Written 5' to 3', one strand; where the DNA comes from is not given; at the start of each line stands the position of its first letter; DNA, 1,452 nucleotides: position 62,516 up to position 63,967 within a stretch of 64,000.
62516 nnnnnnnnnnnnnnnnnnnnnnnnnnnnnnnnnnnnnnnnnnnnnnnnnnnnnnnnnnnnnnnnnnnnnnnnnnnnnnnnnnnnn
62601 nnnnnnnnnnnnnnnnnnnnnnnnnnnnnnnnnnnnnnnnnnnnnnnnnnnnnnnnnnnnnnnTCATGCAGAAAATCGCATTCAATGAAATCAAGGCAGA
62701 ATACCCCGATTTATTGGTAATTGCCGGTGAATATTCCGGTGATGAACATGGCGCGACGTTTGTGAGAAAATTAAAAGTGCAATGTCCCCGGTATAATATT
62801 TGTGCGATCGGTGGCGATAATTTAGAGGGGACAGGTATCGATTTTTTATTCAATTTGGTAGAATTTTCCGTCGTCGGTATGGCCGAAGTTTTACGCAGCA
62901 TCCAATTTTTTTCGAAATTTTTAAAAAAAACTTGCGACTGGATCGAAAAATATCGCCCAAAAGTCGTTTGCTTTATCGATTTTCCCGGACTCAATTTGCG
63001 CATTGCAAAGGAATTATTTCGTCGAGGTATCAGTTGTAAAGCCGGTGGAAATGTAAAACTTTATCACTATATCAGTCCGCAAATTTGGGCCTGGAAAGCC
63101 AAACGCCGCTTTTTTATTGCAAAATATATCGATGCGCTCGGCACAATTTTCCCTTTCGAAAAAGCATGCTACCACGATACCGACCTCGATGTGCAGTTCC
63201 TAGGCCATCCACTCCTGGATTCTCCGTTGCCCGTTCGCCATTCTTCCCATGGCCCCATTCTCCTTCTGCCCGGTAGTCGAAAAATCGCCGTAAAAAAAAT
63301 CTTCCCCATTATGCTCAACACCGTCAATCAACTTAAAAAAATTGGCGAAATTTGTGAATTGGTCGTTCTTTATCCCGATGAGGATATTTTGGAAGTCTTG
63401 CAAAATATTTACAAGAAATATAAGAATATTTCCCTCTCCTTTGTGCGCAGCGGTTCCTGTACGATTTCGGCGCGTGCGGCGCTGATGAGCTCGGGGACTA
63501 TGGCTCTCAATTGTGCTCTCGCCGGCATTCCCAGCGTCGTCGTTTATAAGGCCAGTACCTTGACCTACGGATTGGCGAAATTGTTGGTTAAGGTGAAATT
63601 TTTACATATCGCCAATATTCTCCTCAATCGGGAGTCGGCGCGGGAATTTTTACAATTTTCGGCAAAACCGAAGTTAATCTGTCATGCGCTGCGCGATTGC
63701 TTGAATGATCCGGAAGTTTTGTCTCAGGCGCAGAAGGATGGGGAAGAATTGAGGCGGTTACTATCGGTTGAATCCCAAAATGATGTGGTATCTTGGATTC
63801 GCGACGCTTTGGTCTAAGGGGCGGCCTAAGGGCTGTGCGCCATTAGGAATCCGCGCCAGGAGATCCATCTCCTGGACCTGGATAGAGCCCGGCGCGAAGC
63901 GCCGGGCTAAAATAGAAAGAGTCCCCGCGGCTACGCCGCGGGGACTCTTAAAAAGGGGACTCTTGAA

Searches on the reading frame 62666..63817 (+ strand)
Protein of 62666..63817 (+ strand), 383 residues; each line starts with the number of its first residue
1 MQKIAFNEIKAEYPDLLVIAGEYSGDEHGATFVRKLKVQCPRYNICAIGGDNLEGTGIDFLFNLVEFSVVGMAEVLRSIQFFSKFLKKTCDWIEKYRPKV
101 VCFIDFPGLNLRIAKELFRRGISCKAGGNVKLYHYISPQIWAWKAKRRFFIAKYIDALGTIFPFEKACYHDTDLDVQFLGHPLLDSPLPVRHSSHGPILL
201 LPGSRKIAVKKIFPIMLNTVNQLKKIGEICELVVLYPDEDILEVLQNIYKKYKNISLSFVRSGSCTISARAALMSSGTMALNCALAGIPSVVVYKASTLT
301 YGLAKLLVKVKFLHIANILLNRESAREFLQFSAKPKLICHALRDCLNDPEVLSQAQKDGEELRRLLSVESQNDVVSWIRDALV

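Call 48: search_protein_families(library=pfam, max_evalue=0.1, proteins=[window:62666-63817:+])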
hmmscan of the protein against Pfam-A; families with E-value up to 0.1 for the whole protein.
window:62666-63817:+ (383 aa): 1 family
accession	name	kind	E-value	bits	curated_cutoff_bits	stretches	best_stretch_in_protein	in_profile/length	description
PF02684.21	LpxB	-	1.4e-77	261.6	22.6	1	17-371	2-363/374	Lipid-A-disaccharide synthetase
